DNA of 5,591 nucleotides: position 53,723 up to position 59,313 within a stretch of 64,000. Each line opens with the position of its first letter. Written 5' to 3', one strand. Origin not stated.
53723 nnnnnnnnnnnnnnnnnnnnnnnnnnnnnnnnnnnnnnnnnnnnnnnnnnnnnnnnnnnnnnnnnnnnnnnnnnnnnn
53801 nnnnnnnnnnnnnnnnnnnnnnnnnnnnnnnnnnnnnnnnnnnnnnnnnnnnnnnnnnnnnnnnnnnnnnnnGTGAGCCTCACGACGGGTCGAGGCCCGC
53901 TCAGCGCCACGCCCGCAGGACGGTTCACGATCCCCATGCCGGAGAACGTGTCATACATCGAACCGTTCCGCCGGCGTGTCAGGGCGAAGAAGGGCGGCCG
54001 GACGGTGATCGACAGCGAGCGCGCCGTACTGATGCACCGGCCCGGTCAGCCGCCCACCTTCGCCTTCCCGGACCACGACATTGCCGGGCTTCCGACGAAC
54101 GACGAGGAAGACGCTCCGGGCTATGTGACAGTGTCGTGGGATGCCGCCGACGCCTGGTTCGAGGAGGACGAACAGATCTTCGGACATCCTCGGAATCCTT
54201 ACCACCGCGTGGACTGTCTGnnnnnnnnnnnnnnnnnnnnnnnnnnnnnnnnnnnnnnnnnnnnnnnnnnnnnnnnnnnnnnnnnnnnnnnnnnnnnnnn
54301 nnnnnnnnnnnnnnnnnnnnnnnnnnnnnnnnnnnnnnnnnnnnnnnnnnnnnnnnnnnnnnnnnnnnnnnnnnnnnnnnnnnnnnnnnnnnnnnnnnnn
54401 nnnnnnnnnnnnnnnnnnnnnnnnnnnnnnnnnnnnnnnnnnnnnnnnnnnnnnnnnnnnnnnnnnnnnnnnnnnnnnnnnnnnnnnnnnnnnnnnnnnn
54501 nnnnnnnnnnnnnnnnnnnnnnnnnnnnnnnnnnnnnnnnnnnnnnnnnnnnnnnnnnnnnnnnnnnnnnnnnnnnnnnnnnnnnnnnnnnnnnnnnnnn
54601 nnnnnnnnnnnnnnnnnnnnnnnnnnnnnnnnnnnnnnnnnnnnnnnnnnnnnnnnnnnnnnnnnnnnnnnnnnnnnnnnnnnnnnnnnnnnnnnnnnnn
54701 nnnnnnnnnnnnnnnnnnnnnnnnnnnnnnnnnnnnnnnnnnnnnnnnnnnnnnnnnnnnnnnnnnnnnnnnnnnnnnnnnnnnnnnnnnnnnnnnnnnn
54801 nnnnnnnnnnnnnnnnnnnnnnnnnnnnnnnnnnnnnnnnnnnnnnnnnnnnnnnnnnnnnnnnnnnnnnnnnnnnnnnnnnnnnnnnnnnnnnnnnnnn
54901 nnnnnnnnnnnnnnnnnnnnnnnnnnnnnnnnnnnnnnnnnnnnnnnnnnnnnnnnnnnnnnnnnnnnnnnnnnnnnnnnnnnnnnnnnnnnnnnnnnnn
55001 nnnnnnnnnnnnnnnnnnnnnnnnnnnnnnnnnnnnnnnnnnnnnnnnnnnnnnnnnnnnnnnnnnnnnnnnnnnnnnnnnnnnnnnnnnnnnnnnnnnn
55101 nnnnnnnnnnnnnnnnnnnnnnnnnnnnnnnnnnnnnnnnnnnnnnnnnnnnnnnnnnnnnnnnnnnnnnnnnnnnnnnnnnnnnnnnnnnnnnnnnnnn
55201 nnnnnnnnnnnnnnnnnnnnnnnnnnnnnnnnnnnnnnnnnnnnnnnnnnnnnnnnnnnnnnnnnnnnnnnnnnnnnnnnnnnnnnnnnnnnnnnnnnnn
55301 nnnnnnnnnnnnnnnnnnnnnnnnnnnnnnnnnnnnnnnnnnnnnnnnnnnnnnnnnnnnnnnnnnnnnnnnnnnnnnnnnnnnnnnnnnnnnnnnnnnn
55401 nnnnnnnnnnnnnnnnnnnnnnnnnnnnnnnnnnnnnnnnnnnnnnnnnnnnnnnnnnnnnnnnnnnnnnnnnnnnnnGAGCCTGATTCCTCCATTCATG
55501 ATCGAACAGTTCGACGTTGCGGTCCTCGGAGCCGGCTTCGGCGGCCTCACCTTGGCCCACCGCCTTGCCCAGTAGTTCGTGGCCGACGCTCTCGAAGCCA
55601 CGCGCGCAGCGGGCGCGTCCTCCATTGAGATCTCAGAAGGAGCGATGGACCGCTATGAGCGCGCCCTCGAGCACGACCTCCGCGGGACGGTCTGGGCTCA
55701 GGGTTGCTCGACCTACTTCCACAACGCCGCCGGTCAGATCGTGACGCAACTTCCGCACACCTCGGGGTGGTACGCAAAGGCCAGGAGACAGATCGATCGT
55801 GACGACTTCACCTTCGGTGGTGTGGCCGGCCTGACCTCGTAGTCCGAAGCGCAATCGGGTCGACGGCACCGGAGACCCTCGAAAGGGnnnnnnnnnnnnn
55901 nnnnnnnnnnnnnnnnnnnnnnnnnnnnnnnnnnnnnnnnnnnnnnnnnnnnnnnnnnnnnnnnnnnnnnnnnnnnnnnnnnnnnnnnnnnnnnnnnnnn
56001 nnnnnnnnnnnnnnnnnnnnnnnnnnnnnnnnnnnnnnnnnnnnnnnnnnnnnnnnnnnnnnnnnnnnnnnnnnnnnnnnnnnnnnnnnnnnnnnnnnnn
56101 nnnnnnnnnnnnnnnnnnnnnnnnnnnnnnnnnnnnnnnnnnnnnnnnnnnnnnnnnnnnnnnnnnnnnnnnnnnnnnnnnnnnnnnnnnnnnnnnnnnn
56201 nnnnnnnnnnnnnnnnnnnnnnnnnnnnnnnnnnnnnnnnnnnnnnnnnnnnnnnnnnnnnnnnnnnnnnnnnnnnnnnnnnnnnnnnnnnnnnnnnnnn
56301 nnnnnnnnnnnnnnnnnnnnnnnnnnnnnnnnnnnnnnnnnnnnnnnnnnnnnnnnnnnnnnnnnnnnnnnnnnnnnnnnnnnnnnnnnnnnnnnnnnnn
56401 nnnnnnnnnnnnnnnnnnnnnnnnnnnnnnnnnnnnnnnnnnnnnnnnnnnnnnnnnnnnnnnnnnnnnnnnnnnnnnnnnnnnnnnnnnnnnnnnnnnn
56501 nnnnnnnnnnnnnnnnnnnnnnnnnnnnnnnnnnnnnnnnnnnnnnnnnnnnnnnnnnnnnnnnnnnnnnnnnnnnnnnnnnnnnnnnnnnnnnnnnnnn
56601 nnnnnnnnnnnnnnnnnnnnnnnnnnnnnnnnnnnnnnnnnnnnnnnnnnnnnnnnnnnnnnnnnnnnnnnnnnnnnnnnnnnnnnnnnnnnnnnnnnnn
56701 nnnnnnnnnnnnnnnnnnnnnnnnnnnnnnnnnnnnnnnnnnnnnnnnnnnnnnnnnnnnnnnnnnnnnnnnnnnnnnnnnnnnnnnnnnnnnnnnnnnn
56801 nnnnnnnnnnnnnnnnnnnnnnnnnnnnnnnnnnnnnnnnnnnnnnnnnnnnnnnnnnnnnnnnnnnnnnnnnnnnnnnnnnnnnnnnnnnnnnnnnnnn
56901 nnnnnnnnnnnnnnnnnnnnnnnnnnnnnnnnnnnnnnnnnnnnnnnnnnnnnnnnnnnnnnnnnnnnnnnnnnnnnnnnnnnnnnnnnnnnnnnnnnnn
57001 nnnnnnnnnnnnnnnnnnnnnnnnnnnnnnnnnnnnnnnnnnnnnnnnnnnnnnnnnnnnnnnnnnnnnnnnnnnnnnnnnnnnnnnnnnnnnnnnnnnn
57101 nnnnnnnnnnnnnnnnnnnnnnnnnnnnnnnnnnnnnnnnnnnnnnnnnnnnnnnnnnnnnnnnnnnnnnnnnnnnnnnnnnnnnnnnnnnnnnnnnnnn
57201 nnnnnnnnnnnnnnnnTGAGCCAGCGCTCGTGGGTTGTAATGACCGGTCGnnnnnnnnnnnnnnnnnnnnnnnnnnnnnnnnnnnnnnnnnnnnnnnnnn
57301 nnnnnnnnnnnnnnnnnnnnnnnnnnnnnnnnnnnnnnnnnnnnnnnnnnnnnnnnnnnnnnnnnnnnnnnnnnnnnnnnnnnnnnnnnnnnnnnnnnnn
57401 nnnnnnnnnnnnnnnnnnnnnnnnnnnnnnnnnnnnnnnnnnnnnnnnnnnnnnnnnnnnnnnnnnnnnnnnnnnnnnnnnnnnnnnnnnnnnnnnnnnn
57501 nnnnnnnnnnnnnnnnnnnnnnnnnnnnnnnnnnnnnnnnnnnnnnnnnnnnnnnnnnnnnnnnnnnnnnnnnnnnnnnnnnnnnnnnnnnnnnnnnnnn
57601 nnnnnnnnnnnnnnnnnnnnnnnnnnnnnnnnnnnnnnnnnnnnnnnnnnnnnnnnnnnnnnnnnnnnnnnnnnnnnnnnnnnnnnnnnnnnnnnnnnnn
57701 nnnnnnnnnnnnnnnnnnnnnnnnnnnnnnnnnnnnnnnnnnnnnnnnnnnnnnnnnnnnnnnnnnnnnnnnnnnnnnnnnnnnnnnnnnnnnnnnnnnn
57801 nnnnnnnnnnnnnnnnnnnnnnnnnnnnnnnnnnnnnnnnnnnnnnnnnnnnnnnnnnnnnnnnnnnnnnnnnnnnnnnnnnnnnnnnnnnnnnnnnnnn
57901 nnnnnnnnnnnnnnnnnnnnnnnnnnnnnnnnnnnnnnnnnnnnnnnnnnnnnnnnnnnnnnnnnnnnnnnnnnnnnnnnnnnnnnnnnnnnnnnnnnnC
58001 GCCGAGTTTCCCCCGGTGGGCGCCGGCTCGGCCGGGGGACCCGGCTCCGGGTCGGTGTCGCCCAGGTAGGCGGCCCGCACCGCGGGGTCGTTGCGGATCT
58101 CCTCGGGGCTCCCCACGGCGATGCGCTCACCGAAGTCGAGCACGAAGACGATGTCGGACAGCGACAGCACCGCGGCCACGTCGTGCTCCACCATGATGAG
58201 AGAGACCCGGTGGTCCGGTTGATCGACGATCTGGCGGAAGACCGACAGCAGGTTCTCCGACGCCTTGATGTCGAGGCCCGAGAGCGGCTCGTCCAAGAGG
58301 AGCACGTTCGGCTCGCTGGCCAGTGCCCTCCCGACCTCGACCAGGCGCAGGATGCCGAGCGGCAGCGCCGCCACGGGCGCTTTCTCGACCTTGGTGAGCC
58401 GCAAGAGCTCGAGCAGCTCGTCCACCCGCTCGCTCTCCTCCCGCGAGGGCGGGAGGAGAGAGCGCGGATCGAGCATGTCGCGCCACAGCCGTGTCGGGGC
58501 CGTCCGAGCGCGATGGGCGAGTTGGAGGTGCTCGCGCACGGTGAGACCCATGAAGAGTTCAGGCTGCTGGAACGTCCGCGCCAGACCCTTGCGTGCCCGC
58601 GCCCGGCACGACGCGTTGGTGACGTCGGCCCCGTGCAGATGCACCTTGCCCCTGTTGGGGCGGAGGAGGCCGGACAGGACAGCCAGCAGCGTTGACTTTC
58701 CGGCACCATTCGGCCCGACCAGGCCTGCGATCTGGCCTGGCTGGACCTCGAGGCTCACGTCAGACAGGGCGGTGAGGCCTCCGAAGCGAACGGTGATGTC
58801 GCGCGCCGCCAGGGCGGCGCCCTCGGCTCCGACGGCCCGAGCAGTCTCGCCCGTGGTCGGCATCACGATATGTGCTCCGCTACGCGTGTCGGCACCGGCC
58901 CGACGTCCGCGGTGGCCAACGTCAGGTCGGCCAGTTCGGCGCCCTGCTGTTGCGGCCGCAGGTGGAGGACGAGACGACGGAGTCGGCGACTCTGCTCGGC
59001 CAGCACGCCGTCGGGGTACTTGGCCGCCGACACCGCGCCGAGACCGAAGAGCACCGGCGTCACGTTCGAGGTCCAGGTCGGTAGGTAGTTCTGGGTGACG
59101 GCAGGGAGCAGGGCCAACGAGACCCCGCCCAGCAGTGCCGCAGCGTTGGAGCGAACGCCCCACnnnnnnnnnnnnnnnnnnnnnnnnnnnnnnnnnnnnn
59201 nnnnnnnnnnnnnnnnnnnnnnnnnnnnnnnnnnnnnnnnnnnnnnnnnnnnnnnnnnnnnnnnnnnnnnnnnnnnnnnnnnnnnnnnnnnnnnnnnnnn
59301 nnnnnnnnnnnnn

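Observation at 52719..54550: DUF427 linked twice to acyl-CoA thioesterase II: a domain fusion plus a translationally coupled neighbour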

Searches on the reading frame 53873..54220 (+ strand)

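Call 70: search_protein_families(library=pfam, proteins=[window:53873-54220:+], max_evalue=0.1)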
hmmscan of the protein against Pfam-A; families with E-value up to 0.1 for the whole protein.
seq(116 aa): 1 family
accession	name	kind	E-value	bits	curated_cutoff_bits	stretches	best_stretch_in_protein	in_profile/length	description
PF04248.19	NTP_transf_9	-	0.028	14.7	22.1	1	36-71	1-36/93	Domain of unknown function (DUF427)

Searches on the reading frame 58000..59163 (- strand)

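Call 68: search_protein_families(library=pfam, proteins=[window:58000-59163:-], max_evalue=0.00001)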
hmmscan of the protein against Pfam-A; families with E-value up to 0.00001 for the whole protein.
window:58000-59163:- (388 aa): 3 families
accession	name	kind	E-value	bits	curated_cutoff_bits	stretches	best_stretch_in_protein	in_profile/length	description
PF00005.33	ABC_tran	-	5.4e-31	108.4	25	1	133-294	1-136/137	ABC transporter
PF12399.14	BCA_ABC_TP_C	-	1.7e-11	43.9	25.5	1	347-370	2-25/27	Branched-chain amino acid ATP-binding cassette transporter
PF13304.12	AAA_21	-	1.4e-07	32.3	27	0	145-173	1-26/304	AAA domain, putative AbiEii toxin, Type IV TA system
